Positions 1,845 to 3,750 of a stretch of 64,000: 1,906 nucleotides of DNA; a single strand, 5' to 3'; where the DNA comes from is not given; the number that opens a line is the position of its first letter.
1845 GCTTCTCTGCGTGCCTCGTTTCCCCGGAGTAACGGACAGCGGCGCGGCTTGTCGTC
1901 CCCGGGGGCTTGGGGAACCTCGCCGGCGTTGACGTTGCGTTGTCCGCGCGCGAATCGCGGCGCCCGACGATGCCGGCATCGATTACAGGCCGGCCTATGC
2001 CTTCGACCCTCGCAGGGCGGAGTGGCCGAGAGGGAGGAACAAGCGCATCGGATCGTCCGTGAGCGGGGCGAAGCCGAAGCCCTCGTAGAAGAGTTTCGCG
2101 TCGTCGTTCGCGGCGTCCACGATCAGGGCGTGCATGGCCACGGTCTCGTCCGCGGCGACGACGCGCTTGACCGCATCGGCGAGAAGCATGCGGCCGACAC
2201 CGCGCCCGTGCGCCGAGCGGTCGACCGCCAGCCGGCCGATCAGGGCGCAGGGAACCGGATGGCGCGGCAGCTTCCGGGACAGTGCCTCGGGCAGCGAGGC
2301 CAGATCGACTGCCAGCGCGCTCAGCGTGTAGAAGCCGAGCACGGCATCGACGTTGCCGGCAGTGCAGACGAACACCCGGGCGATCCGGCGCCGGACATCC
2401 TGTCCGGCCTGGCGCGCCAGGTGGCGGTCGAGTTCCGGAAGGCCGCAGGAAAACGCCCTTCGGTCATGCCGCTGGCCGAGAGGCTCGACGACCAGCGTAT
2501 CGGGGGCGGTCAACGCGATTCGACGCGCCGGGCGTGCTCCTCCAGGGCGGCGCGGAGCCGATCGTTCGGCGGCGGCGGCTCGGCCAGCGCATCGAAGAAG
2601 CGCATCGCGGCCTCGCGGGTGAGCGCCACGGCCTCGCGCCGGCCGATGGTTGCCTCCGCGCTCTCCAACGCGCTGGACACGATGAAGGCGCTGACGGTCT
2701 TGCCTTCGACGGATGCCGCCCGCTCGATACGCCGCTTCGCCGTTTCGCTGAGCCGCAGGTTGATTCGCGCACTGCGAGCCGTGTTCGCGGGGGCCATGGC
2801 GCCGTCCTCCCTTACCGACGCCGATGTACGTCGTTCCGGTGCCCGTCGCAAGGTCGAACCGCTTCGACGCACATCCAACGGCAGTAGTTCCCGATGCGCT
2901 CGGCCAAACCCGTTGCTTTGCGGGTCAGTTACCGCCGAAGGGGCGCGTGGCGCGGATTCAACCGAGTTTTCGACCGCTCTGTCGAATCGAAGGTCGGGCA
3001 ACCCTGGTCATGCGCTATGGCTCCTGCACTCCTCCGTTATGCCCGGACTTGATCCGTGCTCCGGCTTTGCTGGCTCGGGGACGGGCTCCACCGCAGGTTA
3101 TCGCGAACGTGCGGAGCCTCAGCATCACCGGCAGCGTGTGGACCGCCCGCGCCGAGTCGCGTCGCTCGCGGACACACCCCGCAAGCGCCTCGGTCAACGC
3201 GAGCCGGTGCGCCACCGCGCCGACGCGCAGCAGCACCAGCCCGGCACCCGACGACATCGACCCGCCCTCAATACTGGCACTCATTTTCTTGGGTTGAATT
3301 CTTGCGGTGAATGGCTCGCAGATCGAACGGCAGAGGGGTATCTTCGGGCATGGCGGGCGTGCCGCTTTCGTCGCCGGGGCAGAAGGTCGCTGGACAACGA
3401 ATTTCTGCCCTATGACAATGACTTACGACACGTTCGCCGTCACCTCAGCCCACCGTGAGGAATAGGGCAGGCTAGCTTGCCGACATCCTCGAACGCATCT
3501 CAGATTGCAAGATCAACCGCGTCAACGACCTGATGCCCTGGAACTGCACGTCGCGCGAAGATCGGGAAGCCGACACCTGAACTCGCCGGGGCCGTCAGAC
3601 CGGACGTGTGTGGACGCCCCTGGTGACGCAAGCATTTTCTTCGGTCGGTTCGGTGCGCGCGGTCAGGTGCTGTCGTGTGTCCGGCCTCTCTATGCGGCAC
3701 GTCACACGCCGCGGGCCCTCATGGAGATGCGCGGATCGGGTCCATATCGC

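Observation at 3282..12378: An unexplained ~175-bp direct repeat (about 80% identity) brackets the IS110 / GHKL-HNH / IS630 / IS256 island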

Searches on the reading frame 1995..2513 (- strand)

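Call 9: search_protein_families(library=pfam, proteins=[window:1995-2513:-], max_evalue=1)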
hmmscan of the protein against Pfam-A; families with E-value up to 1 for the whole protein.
window:1995-2513:- (172 aa): 6 families
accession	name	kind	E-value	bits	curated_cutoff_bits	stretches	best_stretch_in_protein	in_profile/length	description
PF13673.13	Acetyltransf_10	-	9.4e-09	35.8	23.6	1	92-152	54-111/128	Acetyltransferase (GNAT) domain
PF00583.31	Acetyltransf_1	-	2e-08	34.9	20.7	1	58-148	44-116/116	Acetyltransferase (GNAT) family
PF13508.13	Acetyltransf_7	-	3.5e-08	34.1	27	1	60-149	16-83/84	Acetyltransferase (GNAT) domain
PF08445.16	FR47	-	0.00016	22.1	22.1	1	90-149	22-78/86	FR47-like protein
PF21334.2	ATPD_C_fung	-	0.015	15.8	27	1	108-131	7-30/40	Fungal epsilon subunit of F1F0-ATP synthase C-terminal domain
PF14542.12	Acetyltransf_CG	-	0.34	11.5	30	1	96-126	31-61/80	GCN5-related N-acetyl-transferase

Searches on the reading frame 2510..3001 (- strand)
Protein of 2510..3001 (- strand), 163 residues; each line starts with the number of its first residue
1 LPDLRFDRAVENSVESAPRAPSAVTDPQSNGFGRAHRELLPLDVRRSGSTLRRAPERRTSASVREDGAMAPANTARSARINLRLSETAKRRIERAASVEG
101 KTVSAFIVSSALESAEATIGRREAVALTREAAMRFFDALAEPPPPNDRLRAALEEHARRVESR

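Call 9: search_protein_families(library=pfam, proteins=[window:2510-3001:-], max_evalue=1)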
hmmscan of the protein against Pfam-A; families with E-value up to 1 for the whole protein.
window:2510-3001:- (163 aa): 5 families
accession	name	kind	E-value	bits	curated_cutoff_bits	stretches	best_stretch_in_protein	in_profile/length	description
PF08681.18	TacA1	-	4.9e-22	78.1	21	1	79-156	1-78/80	Antitoxin TacA 1-like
PF21983.2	NikA-like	-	4.9e-05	23.8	27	1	76-114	3-41/72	Mobilization protein NikA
PF07878.17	RHH_5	-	0.0029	17.7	26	1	77-107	1-31/43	CopG-like RHH_1 or ribbon-helix-helix domain, RHH_5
PF19807.5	DUF6290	-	0.0051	17.4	27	1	79-116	3-40/72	Family of unknown function (DUF6290)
PF15919.11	HicB_lk_antitox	-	0.076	13.6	27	1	75-109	87-121/123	HicB_like antitoxin of bacterial toxin-antitoxin system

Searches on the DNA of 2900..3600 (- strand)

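Call 11: search_rna_families(source=window, start=2900, end=3600, threshold=evalue, max_evalue=10)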
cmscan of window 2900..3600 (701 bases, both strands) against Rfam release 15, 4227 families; matches with E-value up to 10: 2.
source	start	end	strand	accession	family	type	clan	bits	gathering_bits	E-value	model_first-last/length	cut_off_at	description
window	3081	3130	-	RF00520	ybhL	Cis-reg; leader;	-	15.4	50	9.3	1-73/73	no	ybhL leader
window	3160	3192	-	RF02571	Mcr7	Gene; sRNA;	-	12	380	1.7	291-323/351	no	mcr7 sRNA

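Call 14: search_dna_similar(query=window:3000-3480:-, collection=plasmids, mode=distant, max_rows=30)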
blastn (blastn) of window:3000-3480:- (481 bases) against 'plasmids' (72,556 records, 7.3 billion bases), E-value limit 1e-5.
No match.
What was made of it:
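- Tried and rejected: Plasmid DNA search with copy A. No match (call 14).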

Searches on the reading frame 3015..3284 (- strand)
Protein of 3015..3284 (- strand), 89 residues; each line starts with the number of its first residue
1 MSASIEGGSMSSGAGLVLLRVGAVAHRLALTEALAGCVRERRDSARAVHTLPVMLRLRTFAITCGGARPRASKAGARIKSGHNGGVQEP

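Call 9: search_protein_families(library=pfam, proteins=[window:3015-3284:-], max_evalue=1)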
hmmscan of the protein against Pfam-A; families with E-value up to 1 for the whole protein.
window:3015-3284:- (89 aa): 1 family
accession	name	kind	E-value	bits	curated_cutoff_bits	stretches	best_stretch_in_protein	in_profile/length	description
PF13701.12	DDE_Tnp_1_4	-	7.2e-11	41.4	34.7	1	2-67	10-73/435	Transposase DDE domain group 1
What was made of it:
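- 3058..3471 (-): IS1380-family copy A, a 5' fragment: left inverted repeat, leader and frameshifted first ~85 codons, plus a ~33-nt segment shared only with copy B. No right end is present. Pfam PF13701, E=7e-11, for 3015-3284(-) (call 9).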

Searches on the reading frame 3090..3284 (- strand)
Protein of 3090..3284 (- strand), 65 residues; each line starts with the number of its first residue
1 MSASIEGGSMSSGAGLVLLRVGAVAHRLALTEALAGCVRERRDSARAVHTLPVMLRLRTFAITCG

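Call 16: find_homologous_proteins(query=window:3090-3284:-, max_evalue=0.001)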
Query seq(65 aa) (65 aa): 2 proteins with E <= 0.001 among 3 candidates.
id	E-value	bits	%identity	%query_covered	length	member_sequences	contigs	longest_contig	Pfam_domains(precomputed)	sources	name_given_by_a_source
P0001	4.9e-26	107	100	86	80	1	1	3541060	PF13701.13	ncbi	-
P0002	4.2e-12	63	61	98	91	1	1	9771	PF13701.13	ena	-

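Call 31: find_encoding_contigs(protein=P0001, flank=2000, max_places=3)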
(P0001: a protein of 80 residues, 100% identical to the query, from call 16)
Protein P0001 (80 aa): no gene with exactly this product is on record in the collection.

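Call 32: find_encoding_contigs(protein=P0002, flank=5000, max_places=3)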
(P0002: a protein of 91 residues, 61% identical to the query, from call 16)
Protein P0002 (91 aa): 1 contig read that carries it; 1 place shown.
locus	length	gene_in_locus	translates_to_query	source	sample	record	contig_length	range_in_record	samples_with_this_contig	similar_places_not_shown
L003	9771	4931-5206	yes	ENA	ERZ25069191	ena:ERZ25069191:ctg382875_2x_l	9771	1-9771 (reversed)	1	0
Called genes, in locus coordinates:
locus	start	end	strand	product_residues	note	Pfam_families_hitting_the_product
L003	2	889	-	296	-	?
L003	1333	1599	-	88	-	PF13683:rve_3 (weak)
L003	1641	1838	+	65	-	-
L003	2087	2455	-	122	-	-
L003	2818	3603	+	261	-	PF12762:DDE_Tnp_IS1595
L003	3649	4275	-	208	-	PF11185:DUF2971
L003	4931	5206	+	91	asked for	PF13701:DDE_Tnp_1_4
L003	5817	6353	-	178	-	-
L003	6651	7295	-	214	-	-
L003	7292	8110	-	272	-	-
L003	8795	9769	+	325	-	?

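Call 59: find_encoding_contigs(protein=P0133, flank=10000, max_places=2)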
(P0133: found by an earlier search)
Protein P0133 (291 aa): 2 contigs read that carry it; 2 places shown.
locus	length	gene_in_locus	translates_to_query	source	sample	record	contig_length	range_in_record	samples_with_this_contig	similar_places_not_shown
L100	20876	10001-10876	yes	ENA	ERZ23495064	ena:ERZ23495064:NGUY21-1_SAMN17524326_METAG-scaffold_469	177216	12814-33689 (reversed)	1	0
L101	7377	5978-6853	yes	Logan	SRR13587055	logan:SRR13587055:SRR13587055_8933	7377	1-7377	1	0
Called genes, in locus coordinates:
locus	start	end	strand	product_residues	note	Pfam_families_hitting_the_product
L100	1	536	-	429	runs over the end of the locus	PF13433:Peripla_BP_5, PF13458:Peripla_BP_6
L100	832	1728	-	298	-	PF00165:HTH_AraC, PF12833:HTH_18, PF00165:HTH_AraC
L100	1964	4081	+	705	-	PF04879:Molybdop_Fe4S4, PF00384:Molybdopterin, PF01568:Molydop_binding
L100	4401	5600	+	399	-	PF00364:Biotin_lipoyl (faint), PF25917:BSH_RND, PF25954:Beta-barrel_RND_2 (weak)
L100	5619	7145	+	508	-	PF00083:Sugar_tr, PF07690:MFS_1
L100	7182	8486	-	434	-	PF01566:Nramp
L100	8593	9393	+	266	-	PF00106:adh_short, PF08659:KR, PF13561:adh_short_C2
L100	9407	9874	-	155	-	PF01575:MaoC_dehydratas, PF13452:FAS1_DH_region (weak)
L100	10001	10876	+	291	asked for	PF02826:2-Hacid_dh_C (weak), PF03446:NAD_binding_2, PF14833:NAD_binding_11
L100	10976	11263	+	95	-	PF21983:NikA-like (weak), PF08681:TacA1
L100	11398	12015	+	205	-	PF00583:Acetyltransf_1, PF13508:Acetyltransf_7, PF08445:FR47 (weak), PF13673:Acetyltransf_10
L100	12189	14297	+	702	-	PF00378:ECH_1, PF16113:ECH_2, PF02737:3HCDH_N, PF00725:3HCDH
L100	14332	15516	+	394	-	PF00108:Thiolase_N, PF02803:Thiolase_C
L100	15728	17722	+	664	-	PF00456:Transketolase_N, PF13292:DXP_synthase_N (weak), PF02779:Transket_pyr, PF02780:Transketolase_C, PF22613:Transketolase_C_1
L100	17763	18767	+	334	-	PF00044:Gp_dh_N, PF02800:Gp_dh_C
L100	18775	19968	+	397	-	PF00162:PGK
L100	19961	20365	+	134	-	-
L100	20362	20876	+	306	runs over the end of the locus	PF01791:DeoC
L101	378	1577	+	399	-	PF00364:Biotin_lipoyl (faint), PF25917:BSH_RND, PF25954:Beta-barrel_RND_2 (weak)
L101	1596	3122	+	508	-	PF00083:Sugar_tr, PF07690:MFS_1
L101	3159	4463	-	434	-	PF01566:Nramp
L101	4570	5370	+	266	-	PF00106:adh_short, PF08659:KR, PF13561:adh_short_C2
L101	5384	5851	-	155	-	PF01575:MaoC_dehydratas, PF13452:FAS1_DH_region (weak)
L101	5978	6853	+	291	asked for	PF02826:2-Hacid_dh_C (weak), PF03446:NAD_binding_2, PF14833:NAD_binding_11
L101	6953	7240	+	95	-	PF21983:NikA-like (weak), PF08681:TacA1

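Call 60: find_encoding_contigs(protein=P0129, flank=10000, max_places=2)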
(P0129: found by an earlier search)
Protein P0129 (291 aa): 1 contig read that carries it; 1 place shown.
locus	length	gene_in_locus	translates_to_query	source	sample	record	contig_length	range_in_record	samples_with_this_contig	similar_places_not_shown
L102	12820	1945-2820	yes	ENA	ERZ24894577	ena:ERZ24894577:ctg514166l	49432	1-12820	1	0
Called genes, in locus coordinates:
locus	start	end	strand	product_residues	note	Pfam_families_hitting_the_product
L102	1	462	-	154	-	?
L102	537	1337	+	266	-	PF00106:adh_short, PF08659:KR, PF23441:SDR (weak), PF13561:adh_short_C2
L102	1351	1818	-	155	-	PF01575:MaoC_dehydratas, PF13452:FAS1_DH_region (weak)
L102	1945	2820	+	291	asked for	PF02826:2-Hacid_dh_C (weak), PF03446:NAD_binding_2, PF14833:NAD_binding_11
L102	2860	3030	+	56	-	PF08681:TacA1 (weak)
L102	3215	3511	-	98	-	PF13601:HTH_34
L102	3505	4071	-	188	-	-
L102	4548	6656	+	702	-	PF00378:ECH_1, PF16113:ECH_2, PF02737:3HCDH_N, PF00725:3HCDH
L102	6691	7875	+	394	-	PF00108:Thiolase_N, PF02803:Thiolase_C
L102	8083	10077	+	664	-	PF00456:Transketolase_N, PF13292:DXP_synthase_N (weak), PF02779:Transket_pyr, PF02780:Transketolase_C, PF22613:Transketolase_C_1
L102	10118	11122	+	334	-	PF00044:Gp_dh_N, PF02800:Gp_dh_C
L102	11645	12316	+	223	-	PF00162:PGK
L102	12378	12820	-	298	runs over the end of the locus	-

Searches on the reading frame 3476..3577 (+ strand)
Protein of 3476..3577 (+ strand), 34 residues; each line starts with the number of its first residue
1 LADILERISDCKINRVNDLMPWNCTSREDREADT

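Call 81: search_protein_families(library=pfam, proteins=[window:3476-3577:+], max_evalue=1)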
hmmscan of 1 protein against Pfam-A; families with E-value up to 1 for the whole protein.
seq(34 aa): 1 family
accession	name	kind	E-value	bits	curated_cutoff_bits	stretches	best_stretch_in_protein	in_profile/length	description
PF13817.11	DDE_Tnp_IS66_C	-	0.00014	22.5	30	1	1-22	17-39/39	IS66 C-terminal element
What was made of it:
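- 3476..3580 (+): Remnant of an IS66-family transposase C-terminus (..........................), cut by the insertion of copy A at CTAG. Pfam PF13817 DDE_Tnp_IS66_C, E=1.4e-4, below the gathering score (call 81).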
